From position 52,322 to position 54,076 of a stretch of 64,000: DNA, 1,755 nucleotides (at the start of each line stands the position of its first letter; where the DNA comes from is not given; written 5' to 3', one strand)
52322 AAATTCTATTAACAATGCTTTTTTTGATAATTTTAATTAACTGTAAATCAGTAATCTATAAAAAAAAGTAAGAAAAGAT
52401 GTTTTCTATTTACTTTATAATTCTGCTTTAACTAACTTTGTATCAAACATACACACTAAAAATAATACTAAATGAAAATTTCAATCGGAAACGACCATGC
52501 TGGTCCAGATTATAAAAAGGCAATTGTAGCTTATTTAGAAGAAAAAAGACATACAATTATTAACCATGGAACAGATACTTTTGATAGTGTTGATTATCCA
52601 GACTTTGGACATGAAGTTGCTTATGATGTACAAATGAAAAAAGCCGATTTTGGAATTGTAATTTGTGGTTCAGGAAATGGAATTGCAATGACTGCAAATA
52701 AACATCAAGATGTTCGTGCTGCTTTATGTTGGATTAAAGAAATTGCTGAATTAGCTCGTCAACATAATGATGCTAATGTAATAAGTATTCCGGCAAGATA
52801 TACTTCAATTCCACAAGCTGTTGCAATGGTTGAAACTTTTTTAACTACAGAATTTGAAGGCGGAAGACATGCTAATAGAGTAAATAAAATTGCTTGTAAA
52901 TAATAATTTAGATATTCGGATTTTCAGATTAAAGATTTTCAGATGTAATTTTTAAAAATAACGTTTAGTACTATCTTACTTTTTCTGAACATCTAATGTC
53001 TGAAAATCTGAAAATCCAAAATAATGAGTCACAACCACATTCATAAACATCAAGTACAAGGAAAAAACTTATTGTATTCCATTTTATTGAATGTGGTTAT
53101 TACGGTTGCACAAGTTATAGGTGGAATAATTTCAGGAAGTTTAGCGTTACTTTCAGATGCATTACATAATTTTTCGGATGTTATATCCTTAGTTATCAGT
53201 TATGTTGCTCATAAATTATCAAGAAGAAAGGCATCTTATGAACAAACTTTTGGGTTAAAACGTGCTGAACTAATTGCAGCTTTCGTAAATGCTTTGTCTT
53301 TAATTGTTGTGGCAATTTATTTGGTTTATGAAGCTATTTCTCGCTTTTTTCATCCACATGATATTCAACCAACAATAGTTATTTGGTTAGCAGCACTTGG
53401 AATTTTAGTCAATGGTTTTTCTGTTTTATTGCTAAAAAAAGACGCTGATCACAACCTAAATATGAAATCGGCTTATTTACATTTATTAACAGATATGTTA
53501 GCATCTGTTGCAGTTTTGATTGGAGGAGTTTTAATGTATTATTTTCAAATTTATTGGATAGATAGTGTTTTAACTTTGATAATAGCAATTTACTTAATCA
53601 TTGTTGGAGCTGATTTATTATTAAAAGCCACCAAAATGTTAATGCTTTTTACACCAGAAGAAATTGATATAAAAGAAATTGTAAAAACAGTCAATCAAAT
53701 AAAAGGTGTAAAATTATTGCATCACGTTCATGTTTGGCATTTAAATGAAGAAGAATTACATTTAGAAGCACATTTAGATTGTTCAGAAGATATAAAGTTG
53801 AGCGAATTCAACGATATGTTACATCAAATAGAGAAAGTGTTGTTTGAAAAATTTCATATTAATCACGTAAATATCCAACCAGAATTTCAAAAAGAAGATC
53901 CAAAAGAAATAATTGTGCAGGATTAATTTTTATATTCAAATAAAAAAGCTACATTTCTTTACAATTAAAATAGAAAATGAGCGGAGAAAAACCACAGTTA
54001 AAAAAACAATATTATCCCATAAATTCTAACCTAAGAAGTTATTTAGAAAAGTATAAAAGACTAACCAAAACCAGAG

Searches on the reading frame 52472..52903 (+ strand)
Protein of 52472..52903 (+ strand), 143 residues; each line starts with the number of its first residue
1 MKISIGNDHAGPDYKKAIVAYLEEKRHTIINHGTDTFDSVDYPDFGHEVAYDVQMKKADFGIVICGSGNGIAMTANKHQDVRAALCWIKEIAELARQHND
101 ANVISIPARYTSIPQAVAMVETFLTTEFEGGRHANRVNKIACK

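Call 21: search_protein_families(library=ncbifam, proteins=[window:52472-52903:+])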
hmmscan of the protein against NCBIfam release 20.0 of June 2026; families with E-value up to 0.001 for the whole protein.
window:52472-52903:+ (143 aa): 12 families
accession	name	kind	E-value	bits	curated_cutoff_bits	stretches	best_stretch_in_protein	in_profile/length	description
NF004051.0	PRK05571.1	subfamily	2.4e-52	176.7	135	1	1-141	2-143/149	ribose-5-phosphate isomerase B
TIGR00689.1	rpiB_lacA_lacB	subfamily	2.7e-47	160.3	88.3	1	3-141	1-140/145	RpiB/LacA/LacB family sugar-phosphate isomerase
TIGR01120.1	rpiB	equivalog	3.3e-43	147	138.65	1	2-141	1-140/143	ribose 5-phosphate isomerase B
TIGR02133.1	RPI_actino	equivalog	8.4e-38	129.5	168.2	1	1-141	1-143/148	ribose-5-phosphate isomerase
NF006381.0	PRK08622.1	equivalog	1e-29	103.5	234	1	1-134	1-134/171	galactose-6-phosphate isomerase subunit LacB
NF006380.0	PRK08621.1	equivalog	2.8e-22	79.6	164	1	1-138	1-136/142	galactose-6-phosphate isomerase subunit LacA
NF051858.1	EryPhIsonDerIRhiz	equivalog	3e-21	76.1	240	1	1-140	1-143/150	D-erythrulose-4-phosphate isomerase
TIGR01119.1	lacB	equivalog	7.9e-21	74.5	312.55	1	1-132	1-132/171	galactose-6-phosphate isomerase subunit LacB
NF009258.0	PRK12615.1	equivalog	3.5e-20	72.6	325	1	1-134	1-134/171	galactose-6-phosphate isomerase subunit LacB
TIGR01118.1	lacA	equivalog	3.1e-17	63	181.1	1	1-139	1-137/141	galactose-6-phosphate isomerase subunit LacA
NF009257.0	PRK12613.1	equivalog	3.5e-15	56.4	243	1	1-139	1-136/141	galactose-6-phosphate isomerase subunit LacA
NF006753.0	PRK09273.1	equivalog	3.9e-08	32.9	137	1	17-108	21-114/211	hypothetical protein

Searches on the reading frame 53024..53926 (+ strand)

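Call 21: search_protein_families(library=ncbifam, proteins=[window:53024-53926:+])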
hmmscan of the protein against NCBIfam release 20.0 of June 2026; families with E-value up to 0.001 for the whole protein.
window:53024-53926:+ (300 aa): 10 families
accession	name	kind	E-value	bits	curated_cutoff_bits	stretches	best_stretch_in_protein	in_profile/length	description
TIGR01297.1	CDF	superfamily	1.7e-77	260.5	82.35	1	14-289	3-283/285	cation diffusion facilitator family transporter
NF002923.0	PRK03557.1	equivalog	1.8e-56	191.7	408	1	5-293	7-296/313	CDF family zinc transporter ZitB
NF033827.1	CDF_efflux_DmeF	equivalog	2.9e-35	122.2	250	2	5-143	4-146/309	CDF family Co(II)/Ni(II) efflux transporter DmeF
NF033615.1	CDF_MamM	equivalog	4.4e-32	111.5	350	1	19-286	15-286/290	magnetosome biogenesis CDF transporter MamM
NF033616.1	CDF_MamB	equivalog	9.8e-28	97.4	350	1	15-284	8-279/284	magnetosome biogenesis CDF transporter MamB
NF050169.1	CatEfflxFieF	equivalog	3.9e-21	75.5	420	1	20-284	12-277/282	cation efflux pump FieF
NF052621.1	MngEfTpMntE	equivalog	1.1e-18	67.6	500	1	18-290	8-283/293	manganese efflux transporter MntE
NF007064.0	PRK09509.1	equivalog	2.8e-17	62.7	447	1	21-285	18-283/300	CDF family cation-efflux transporter FieF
NF052602.1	Zn_efflux_Cdf31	equivalog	6e-16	58.7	460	1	14-289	8-290/299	CDF family zinc efflux transporter Cdf31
NF040994.1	MamV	equivalog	1.1e-15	57.6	500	1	27-285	25-284/319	CDF transporter MamV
